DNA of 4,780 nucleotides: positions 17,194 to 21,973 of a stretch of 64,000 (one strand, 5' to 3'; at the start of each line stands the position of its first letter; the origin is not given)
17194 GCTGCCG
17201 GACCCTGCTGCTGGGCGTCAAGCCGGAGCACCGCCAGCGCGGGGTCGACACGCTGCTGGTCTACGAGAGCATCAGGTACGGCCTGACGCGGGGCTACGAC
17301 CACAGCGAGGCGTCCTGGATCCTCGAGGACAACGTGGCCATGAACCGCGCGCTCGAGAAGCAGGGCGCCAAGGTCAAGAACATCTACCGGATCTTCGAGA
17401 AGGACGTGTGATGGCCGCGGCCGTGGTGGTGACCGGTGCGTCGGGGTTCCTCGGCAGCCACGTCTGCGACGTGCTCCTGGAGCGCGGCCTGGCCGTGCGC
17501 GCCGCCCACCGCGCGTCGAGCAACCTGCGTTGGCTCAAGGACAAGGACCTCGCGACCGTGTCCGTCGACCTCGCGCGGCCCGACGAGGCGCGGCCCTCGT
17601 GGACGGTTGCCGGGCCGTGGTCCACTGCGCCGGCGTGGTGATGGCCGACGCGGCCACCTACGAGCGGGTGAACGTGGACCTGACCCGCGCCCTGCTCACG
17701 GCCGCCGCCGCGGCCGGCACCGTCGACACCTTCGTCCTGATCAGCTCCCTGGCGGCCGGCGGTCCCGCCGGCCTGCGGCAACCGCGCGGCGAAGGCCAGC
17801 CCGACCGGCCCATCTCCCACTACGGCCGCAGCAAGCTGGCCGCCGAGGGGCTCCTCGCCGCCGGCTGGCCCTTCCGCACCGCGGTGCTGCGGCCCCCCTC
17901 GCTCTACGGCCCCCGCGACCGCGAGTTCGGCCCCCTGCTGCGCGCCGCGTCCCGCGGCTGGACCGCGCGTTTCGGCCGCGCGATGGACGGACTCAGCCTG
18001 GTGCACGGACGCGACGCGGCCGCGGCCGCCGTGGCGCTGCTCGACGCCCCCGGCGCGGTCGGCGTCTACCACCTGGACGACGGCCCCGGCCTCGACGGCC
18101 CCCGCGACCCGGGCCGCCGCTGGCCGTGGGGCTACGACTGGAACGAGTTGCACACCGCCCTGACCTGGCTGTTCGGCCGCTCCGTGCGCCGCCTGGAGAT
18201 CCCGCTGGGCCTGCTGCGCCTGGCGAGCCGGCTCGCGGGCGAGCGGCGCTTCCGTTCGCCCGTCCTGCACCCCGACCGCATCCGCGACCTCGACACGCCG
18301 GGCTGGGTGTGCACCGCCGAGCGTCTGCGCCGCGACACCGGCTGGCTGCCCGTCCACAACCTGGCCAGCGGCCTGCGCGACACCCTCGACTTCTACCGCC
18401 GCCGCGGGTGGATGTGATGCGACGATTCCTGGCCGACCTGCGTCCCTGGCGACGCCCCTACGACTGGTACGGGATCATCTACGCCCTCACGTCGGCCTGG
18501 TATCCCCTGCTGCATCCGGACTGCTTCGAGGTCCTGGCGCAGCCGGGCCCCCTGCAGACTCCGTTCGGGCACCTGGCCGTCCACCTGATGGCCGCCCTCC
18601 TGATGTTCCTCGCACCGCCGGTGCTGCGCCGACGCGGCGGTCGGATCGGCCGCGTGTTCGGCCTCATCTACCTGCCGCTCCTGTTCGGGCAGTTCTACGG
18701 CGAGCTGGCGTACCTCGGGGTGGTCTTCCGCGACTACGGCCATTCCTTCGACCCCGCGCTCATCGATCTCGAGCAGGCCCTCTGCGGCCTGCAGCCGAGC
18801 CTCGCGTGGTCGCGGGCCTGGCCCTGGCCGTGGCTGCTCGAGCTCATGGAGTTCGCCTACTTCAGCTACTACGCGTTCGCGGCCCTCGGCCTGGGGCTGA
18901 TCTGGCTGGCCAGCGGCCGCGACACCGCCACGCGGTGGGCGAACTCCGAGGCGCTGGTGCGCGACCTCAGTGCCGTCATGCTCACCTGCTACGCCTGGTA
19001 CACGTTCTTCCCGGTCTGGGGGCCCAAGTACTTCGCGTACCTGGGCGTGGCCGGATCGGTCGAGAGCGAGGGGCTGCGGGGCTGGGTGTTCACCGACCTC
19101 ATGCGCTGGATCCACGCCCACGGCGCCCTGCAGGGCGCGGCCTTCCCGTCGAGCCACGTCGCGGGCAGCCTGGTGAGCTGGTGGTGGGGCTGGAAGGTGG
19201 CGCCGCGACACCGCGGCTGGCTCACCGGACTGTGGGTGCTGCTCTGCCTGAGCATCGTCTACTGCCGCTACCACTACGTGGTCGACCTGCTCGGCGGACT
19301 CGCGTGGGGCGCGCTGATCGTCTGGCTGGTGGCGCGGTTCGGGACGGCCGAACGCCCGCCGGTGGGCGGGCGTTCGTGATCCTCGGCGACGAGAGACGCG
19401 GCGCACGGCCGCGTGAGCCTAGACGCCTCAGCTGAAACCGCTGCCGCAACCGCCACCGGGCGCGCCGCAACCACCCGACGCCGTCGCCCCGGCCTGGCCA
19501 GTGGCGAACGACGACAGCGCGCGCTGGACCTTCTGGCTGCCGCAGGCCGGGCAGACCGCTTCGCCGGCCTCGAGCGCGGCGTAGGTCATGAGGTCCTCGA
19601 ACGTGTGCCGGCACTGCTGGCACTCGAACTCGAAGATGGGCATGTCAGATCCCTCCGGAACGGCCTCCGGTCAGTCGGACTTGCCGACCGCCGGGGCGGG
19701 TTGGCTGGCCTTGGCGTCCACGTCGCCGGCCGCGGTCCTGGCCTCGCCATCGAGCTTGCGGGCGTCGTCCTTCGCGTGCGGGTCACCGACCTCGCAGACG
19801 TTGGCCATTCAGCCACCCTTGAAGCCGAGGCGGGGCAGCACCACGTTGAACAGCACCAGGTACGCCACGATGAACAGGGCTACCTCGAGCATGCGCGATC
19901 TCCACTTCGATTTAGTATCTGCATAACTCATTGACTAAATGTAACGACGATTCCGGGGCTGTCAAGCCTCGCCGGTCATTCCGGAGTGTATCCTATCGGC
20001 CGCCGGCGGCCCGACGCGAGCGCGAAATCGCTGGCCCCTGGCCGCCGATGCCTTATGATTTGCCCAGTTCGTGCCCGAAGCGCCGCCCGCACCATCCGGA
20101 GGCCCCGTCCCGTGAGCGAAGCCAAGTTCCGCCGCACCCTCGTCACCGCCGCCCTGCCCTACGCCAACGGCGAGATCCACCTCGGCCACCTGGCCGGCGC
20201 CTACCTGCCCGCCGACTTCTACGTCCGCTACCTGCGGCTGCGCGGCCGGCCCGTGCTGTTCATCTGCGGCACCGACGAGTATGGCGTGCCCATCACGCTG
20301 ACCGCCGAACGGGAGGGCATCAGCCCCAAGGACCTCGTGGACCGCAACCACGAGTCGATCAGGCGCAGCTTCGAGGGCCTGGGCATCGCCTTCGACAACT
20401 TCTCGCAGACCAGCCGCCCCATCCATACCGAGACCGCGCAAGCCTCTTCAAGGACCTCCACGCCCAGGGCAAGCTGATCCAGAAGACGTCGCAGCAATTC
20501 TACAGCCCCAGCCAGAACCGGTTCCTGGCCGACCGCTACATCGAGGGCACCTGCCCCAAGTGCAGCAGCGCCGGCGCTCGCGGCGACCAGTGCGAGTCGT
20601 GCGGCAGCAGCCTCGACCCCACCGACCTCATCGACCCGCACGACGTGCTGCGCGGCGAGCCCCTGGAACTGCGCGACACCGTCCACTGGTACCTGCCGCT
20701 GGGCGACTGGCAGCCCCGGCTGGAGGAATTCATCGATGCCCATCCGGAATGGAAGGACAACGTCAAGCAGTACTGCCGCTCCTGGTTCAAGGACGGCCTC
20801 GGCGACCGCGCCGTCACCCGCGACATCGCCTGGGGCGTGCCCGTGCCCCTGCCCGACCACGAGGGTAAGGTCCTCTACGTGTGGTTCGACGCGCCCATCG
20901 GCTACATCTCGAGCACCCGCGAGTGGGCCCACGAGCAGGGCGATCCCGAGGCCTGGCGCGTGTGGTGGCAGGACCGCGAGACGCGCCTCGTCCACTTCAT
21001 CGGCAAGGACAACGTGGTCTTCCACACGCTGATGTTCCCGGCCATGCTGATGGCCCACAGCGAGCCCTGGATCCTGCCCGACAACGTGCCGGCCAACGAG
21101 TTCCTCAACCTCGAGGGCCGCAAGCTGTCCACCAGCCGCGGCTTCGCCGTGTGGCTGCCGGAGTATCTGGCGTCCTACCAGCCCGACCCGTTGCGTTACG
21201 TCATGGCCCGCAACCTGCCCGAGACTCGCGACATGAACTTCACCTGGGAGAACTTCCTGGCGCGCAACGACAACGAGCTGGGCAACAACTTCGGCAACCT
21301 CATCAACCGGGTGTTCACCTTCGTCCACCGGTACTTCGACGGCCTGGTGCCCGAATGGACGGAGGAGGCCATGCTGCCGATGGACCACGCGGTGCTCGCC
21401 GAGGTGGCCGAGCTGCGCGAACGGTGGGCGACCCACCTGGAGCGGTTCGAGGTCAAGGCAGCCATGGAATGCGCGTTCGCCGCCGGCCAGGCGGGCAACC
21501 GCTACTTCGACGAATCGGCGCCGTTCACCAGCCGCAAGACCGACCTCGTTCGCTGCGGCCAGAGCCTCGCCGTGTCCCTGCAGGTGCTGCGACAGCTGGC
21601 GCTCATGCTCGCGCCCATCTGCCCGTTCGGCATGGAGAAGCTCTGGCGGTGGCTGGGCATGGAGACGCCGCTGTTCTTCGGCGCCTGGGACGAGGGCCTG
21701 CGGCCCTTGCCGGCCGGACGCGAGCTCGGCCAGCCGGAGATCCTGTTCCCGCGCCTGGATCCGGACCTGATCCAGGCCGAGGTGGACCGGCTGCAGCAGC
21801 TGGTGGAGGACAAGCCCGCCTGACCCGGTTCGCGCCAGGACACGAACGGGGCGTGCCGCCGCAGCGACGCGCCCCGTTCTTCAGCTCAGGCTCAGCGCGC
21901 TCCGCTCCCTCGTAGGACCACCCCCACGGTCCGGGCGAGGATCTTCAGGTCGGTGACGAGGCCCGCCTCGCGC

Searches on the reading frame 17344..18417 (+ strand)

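Call 89: search_protein_families(library=pfam, proteins=[window:17344-18417:+], max_evalue=0.001)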
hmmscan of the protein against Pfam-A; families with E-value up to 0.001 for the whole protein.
window:17344-18417:+ (357 aa): 5 families
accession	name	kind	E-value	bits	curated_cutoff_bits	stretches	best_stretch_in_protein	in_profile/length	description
PF01370.27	Epimerase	-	1.4e-13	51.2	20.9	1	87-238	61-230/240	NAD dependent epimerase/dehydratase family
PF01073.25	3Beta_HSD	-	1.5e-07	31.2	22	1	86-204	64-198/280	3-beta hydroxysteroid dehydrogenase/isomerase family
PF07993.18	NAD_binding_4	-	1.3e-05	24.9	20.1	1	84-219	84-228/258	Male sterility protein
PF04321.23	RmlD_sub_bind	-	0.00021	20.9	27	1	89-201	52-166/287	RmlD substrate binding domain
PF13460.12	NAD_binding_10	-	0.00079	19.8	27.2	0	83-187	55-146/184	NAD(P)H-binding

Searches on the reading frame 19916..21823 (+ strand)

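Call 89: search_protein_families(library=pfam, proteins=[window:19916-21823:+], max_evalue=0.001)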
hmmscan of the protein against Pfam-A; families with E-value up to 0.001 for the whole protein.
window:19916-21823:+ (635 aa): 3 families
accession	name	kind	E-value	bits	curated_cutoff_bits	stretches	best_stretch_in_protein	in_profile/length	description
PF09334.17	tRNA-synt_1g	-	2.4e-109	366.1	20.1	1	176-466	102-390/391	tRNA synthetases class I (M)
PF19303.5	Anticodon_3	-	6e-12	46.1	23.5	1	486-616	7-137/152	Anticodon binding domain of methionyl tRNA ligase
PF08264.19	Anticodon_1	-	8.4e-07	29.4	25.1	1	490-593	1-106/148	Anticodon-binding domain of tRNA ligase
